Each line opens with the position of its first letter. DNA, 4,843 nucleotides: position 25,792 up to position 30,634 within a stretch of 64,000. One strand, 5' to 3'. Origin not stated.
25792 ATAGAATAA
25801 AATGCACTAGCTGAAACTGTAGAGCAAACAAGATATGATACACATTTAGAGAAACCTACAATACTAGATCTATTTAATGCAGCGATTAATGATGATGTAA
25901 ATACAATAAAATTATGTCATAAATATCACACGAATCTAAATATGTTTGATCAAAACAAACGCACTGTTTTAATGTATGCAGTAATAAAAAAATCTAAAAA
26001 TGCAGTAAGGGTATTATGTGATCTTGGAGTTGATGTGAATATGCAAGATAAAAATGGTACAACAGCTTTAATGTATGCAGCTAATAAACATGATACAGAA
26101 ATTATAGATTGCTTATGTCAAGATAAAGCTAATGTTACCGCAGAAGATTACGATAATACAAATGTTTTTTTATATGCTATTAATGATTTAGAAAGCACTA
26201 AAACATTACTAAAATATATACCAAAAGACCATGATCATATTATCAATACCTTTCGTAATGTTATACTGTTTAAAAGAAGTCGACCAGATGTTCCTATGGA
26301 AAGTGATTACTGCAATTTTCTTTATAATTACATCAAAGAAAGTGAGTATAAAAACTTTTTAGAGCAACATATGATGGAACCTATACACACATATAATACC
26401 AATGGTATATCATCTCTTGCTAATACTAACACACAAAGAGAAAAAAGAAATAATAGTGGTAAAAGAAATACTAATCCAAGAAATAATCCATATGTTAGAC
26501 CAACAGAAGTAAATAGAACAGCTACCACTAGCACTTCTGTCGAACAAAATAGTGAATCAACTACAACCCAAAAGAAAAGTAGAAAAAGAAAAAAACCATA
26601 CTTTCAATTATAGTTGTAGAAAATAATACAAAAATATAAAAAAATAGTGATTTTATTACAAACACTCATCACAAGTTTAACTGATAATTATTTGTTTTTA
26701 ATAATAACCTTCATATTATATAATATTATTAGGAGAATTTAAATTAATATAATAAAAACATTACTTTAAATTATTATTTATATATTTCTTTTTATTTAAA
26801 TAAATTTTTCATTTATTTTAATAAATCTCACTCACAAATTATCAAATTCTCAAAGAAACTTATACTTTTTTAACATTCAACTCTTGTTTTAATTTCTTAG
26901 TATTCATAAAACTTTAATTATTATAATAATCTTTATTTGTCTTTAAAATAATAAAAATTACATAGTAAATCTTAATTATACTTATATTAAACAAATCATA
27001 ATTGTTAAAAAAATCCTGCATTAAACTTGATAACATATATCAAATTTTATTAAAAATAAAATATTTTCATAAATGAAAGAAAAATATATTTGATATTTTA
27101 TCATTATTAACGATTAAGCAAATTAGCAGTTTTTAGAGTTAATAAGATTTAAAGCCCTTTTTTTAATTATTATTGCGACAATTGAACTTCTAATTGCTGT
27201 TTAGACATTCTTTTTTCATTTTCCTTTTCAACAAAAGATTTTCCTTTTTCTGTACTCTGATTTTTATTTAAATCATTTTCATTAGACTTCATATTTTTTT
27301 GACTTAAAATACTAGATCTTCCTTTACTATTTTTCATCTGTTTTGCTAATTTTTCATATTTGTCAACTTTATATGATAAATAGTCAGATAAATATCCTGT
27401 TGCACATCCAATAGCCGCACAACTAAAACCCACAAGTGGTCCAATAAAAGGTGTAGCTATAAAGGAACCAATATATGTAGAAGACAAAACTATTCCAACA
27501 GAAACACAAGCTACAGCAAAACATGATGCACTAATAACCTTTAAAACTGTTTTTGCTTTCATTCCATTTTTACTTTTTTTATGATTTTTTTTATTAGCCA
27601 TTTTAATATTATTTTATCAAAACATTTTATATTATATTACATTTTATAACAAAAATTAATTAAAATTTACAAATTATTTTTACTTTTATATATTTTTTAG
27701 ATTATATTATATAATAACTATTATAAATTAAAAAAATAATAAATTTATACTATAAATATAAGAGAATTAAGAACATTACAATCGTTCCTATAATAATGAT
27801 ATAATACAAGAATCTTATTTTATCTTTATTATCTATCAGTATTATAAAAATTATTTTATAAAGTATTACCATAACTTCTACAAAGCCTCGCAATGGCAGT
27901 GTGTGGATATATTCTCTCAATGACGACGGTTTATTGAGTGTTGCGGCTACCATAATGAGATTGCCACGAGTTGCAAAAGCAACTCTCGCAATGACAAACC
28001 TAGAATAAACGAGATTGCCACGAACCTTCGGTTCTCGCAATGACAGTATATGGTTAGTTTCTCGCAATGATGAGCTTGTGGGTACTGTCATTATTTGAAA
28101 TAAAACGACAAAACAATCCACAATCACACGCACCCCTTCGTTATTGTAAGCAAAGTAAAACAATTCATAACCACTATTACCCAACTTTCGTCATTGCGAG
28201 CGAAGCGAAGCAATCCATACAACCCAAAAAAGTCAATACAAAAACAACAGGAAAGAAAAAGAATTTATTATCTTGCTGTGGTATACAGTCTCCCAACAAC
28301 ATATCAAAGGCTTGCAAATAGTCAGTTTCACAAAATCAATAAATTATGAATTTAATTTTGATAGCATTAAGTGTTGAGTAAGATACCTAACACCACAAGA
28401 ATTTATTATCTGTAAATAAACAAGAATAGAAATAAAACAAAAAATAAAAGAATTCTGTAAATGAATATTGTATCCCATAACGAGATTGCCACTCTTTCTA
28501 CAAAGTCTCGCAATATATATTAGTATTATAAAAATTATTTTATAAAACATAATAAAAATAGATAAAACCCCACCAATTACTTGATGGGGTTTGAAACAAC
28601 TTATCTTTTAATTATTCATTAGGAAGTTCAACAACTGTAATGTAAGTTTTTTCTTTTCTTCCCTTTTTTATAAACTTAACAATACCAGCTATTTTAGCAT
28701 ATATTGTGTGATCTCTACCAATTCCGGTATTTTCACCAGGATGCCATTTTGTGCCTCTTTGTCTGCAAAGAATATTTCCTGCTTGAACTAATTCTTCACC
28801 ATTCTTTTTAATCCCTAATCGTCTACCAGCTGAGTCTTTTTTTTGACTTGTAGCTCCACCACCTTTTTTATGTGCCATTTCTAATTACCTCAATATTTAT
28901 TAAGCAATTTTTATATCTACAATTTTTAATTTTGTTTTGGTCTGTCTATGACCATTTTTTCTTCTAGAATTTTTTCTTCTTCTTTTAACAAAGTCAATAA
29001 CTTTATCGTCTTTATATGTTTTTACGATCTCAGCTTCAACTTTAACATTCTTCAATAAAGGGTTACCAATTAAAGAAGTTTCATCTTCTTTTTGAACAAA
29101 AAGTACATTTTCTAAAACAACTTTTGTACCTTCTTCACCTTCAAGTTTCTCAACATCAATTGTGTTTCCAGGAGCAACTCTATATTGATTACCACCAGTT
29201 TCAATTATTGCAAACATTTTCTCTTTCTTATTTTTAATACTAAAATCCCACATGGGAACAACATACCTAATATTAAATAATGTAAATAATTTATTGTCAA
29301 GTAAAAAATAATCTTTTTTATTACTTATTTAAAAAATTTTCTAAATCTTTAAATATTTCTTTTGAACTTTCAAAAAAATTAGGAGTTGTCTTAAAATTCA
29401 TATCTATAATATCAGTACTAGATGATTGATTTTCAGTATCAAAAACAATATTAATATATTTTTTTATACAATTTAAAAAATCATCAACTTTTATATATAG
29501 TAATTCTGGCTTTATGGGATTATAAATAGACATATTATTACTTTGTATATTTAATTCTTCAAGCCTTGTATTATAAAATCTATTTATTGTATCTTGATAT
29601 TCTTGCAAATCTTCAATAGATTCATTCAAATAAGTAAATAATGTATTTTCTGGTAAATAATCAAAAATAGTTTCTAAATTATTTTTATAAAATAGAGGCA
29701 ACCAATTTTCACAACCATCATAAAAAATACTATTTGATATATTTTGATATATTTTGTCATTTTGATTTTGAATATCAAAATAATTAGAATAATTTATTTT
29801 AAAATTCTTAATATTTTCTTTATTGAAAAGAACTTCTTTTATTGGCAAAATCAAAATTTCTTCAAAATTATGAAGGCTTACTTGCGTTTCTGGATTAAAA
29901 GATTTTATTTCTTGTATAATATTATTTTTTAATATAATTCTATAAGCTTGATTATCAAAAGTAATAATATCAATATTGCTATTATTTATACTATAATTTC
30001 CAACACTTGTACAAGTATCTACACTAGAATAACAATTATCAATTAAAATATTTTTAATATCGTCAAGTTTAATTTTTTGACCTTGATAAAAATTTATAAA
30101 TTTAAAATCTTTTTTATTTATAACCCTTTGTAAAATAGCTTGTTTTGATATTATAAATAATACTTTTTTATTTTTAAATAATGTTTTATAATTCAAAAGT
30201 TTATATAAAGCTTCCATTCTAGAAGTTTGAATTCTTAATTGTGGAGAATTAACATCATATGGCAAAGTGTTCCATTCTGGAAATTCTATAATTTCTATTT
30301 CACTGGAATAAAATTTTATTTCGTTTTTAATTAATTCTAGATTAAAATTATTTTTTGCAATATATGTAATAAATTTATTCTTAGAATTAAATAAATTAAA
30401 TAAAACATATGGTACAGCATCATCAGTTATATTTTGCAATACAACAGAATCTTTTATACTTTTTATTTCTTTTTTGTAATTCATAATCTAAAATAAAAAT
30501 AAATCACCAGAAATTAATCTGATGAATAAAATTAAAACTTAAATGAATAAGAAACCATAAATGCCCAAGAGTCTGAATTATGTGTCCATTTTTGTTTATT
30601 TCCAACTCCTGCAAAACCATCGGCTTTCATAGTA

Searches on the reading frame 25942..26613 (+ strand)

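Call 7: search_protein_families(library=pfam, proteins=[window:25942-26613:+], max_evalue=0.001)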
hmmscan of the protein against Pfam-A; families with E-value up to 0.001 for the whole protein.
window:25942-26613:+ (223 aa): 5 families
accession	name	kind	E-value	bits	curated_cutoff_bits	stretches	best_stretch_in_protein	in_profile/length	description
PF12796.13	Ank_2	-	9.6e-17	61.8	27.3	2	10-92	1-82/90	Ankyrin repeats (3 copies)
PF13857.12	Ank_5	-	2.1e-11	44.4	27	2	3-46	13-56/56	Ankyrin repeats (many copies)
PF00023.36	Ank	-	5.1e-11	42.6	21.1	1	38-69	1-32/33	Ankyrin repeat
PF13637.12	Ank_4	-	9.3e-08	32.6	22.7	1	10-58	1-49/50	Ankyrin repeats (many copies)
PF13606.12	Ank_3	-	2.8e-07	30.6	22.3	0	6-34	2-30/30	Ankyrin repeat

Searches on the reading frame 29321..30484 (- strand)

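Call 7: search_protein_families(library=pfam, proteins=[window:29321-30484:-], max_evalue=0.001)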
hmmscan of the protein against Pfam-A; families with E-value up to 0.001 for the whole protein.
window:29321-30484:- (387 aa): 2 families
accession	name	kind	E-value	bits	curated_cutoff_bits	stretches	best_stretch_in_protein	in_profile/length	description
PF17757.6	UvrB_inter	-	9.3e-14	51.8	22.9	1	130-217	1-90/91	UvrB interaction domain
PF14814.11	UB2H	-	0.00025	21.5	27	0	133-175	2-44/85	Bifunctional transglycosylase second domain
